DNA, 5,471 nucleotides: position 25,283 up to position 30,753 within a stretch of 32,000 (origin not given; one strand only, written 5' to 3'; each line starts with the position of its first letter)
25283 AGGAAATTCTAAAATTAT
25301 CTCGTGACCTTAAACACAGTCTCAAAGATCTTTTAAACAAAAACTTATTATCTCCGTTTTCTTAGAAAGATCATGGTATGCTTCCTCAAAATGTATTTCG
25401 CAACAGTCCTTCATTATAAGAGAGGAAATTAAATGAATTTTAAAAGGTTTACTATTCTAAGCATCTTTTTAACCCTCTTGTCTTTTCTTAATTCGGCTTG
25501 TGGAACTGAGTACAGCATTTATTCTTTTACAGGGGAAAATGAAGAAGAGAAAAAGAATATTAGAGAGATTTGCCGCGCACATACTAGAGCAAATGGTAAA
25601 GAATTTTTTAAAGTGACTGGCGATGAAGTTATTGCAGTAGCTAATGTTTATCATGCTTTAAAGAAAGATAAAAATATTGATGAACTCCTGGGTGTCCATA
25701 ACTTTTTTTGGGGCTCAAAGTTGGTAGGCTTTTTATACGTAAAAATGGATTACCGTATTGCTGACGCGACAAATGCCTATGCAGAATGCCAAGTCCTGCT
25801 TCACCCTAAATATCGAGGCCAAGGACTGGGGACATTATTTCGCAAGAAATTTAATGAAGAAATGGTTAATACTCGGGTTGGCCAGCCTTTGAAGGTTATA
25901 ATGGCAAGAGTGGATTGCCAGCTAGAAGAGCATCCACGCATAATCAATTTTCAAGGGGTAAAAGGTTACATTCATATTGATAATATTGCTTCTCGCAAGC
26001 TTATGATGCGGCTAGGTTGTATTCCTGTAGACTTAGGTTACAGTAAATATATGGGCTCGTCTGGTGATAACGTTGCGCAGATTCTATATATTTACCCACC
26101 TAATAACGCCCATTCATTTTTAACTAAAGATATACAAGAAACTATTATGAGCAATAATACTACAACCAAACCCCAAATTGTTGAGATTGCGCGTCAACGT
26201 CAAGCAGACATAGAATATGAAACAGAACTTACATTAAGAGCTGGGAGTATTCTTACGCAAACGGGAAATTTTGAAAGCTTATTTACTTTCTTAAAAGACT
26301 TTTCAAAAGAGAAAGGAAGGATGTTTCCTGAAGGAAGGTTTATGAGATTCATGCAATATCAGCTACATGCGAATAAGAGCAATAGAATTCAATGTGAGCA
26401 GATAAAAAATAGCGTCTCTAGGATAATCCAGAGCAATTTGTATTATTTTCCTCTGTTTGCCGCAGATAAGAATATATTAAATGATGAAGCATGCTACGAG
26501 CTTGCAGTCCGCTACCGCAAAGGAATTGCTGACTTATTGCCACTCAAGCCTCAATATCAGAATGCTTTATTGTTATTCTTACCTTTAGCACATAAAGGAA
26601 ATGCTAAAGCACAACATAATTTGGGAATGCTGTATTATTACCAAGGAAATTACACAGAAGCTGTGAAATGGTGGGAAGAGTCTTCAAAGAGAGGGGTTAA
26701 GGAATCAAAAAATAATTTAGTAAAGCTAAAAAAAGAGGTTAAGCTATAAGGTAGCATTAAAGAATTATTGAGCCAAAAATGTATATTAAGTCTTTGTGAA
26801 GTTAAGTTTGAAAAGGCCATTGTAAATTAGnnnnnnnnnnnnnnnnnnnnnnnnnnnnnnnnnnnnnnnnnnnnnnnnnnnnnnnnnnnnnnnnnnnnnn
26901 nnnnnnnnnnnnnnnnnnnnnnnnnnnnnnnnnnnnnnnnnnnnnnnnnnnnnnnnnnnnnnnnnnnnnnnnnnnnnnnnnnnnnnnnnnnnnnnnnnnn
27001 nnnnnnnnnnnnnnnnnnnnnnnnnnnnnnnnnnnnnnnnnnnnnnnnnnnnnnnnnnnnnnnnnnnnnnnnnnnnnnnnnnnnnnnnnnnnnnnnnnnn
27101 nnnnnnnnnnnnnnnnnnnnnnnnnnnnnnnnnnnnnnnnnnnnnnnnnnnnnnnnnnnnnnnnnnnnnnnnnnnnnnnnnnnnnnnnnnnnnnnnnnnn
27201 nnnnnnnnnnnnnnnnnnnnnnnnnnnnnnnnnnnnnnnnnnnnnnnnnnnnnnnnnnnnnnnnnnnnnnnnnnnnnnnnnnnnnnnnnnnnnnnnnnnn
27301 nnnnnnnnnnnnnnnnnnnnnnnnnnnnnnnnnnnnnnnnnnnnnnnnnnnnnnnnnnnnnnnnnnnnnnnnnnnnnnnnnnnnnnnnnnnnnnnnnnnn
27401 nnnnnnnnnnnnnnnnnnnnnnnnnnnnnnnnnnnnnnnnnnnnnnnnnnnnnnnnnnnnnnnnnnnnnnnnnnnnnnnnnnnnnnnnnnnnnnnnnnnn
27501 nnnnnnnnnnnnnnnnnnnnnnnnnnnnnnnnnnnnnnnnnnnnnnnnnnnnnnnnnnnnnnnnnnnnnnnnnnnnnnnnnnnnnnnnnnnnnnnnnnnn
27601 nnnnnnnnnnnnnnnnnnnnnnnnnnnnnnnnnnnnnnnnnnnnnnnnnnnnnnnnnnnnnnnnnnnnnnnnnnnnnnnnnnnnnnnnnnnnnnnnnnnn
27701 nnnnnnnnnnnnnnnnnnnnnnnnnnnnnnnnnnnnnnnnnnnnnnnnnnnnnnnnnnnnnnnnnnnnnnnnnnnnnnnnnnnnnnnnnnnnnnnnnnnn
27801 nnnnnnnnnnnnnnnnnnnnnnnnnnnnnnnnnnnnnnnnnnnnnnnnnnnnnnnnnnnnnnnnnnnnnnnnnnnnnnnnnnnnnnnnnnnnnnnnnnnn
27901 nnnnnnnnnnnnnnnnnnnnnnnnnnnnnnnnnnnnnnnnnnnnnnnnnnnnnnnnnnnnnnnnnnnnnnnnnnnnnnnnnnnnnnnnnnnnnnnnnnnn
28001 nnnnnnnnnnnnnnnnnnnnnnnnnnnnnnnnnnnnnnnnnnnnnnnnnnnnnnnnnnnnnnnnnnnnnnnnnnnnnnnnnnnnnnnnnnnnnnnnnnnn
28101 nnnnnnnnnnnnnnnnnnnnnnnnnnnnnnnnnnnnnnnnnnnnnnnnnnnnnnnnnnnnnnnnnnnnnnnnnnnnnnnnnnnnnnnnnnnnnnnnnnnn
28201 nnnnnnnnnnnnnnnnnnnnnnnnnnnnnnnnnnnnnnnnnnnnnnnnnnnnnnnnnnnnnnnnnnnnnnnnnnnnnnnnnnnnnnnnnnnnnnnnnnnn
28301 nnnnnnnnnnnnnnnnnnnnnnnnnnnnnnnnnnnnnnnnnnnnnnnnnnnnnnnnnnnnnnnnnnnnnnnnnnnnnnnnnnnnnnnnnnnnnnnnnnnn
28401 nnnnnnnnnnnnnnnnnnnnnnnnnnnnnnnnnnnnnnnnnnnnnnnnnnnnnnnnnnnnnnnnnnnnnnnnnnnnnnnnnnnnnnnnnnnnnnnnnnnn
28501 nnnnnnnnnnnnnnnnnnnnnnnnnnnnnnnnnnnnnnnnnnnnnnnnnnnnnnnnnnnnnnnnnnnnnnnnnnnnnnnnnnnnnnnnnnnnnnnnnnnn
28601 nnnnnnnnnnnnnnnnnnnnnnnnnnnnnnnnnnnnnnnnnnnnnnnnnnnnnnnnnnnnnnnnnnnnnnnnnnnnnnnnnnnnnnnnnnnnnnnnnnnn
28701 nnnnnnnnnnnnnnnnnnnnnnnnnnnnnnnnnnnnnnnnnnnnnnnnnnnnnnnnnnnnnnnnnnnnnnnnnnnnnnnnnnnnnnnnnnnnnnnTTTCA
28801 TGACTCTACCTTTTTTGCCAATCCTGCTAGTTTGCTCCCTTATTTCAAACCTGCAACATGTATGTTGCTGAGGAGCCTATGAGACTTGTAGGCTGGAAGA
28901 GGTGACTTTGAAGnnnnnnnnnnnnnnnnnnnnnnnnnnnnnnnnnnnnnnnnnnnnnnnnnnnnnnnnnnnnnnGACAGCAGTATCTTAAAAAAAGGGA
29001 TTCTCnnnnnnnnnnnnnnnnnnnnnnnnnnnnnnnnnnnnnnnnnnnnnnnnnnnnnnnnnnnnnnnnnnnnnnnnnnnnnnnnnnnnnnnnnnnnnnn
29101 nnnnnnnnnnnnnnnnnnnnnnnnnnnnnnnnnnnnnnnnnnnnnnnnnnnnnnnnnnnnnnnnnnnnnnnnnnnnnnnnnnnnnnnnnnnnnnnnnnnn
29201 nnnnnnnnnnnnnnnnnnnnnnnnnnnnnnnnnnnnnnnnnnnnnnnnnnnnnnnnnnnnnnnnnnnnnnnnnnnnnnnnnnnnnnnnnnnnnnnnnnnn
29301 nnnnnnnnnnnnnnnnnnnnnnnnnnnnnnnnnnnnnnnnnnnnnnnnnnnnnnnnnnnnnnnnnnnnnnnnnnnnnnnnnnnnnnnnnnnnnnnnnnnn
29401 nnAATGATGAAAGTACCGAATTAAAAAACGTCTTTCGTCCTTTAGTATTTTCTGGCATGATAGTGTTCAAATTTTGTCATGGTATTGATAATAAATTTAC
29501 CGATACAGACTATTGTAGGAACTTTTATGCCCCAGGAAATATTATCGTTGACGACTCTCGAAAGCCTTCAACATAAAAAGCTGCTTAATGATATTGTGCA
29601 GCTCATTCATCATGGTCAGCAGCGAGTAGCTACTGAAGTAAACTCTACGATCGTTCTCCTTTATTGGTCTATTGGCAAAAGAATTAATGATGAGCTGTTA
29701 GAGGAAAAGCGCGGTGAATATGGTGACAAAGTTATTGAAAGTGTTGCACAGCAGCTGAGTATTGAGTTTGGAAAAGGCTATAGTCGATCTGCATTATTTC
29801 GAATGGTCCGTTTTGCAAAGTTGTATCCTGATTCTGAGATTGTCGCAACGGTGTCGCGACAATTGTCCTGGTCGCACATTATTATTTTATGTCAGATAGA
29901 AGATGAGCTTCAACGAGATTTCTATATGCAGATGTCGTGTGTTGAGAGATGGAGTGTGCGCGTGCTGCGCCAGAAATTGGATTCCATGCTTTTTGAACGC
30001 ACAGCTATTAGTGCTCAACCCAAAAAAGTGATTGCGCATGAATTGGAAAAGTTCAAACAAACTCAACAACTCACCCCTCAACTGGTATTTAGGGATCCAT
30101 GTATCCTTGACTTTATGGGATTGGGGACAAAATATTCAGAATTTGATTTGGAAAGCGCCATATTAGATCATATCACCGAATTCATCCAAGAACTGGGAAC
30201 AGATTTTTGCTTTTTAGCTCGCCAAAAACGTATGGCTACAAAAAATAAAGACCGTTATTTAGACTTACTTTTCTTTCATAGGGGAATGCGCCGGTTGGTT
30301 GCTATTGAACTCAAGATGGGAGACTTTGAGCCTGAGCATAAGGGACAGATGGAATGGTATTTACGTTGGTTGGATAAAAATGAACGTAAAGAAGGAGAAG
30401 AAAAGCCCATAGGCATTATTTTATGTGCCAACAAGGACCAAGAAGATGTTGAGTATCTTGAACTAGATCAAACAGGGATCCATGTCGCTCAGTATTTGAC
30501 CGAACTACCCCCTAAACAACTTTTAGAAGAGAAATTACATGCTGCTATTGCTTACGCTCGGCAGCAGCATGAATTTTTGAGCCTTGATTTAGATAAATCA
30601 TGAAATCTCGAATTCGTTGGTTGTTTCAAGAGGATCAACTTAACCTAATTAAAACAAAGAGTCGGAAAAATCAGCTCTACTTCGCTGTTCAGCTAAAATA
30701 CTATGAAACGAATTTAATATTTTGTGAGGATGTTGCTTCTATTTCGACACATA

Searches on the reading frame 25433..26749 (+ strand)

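Call 6: search_protein_families(library=pfam, proteins=[window:25433-26749:+], max_evalue=0.01)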
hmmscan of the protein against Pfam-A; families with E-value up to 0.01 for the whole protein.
window:25433-26749:+ (438 aa): 8 families
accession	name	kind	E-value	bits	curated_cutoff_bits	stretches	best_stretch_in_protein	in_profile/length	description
PF13374.12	TPR_10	-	9.8e-07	29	27.5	1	391-417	2-28/42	Tetratricopeptide repeat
PF07719.23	TPR_2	-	1.7e-05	25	27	1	391-417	1-27/34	Tetratricopeptide repeat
PF00515.34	TPR_1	-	3.8e-05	23.8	27.8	1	391-416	1-26/34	Tetratricopeptide repeat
PF08238.18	Sel1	-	7.5e-05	23.6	30.7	0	391-421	1-35/36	Sel1 repeat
PF00583.31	Acetyltransf_1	-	9.1e-05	23.2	20.7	1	91-134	38-78/116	Acetyltransferase (GNAT) family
PF13424.12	TPR_12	-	0.0001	22.8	30.1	1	391-419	3-31/77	Tetratricopeptide repeat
PF13302.13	Acetyltransf_3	-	0.003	18.7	25.4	1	112-196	80-137/138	Acetyltransferase (GNAT) domain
PF13181.12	TPR_8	-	0.0052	17.3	25.7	0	391-413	1-23/34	Tetratricopeptide repeat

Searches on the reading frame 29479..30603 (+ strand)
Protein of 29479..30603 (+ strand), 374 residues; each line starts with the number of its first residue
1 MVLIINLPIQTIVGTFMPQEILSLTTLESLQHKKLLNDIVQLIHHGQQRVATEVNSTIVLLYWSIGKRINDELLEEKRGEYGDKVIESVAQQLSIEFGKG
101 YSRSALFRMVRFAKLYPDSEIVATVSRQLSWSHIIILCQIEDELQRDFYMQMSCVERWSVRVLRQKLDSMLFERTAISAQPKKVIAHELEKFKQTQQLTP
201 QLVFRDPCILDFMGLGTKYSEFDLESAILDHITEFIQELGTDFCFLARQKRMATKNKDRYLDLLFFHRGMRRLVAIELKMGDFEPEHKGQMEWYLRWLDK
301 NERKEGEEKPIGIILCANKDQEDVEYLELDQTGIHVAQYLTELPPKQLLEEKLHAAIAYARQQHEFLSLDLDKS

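Call 6: search_protein_families(library=pfam, proteins=[window:29479-30603:+], max_evalue=0.01)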
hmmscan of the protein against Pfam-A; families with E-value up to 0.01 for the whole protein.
window:29479-30603:+ (374 aa): 2 families
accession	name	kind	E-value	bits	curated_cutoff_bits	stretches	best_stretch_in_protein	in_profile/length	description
PF06250.17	YhcG_C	-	3e-47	160.8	32.5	1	203-353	3-156/157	YhcG PDDEXK nuclease domain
PF17761.7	DUF1016_N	-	1.3e-45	155.3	32.8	1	38-174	1-137/137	DUF1016 N-terminal domain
